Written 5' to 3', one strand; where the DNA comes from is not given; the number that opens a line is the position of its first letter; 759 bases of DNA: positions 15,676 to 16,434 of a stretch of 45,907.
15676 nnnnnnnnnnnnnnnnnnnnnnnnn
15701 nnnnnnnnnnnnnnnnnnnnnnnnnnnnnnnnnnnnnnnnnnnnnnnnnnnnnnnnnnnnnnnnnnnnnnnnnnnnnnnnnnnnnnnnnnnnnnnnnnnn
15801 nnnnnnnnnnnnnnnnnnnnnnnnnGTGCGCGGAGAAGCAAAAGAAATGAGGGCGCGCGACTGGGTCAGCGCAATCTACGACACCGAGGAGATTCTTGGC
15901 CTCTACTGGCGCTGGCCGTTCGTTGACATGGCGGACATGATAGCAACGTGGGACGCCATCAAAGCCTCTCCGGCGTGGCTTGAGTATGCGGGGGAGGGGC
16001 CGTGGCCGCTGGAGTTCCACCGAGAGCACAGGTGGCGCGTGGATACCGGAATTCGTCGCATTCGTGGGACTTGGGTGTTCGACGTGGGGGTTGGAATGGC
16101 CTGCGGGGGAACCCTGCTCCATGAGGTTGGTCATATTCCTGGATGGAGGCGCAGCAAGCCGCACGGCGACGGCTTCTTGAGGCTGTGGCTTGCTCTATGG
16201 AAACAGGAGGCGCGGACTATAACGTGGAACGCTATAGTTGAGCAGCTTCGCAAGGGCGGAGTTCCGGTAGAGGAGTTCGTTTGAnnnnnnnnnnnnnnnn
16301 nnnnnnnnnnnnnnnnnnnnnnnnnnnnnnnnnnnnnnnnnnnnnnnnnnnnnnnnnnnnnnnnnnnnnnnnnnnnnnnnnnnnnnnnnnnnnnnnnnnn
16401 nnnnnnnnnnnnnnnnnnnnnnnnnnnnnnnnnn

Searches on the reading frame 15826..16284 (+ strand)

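Call 16: search_protein_families(library=pfam, proteins=[window:15826-16284:+], max_evalue=0.01)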
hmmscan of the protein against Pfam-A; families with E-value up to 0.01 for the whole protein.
window:15826-16284:+ (152 aa): 1 family
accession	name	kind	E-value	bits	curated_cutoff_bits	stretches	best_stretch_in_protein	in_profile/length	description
PF17720.7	RLIG1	-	0.0028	17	25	1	66-107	101-142/324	RNA ligase 1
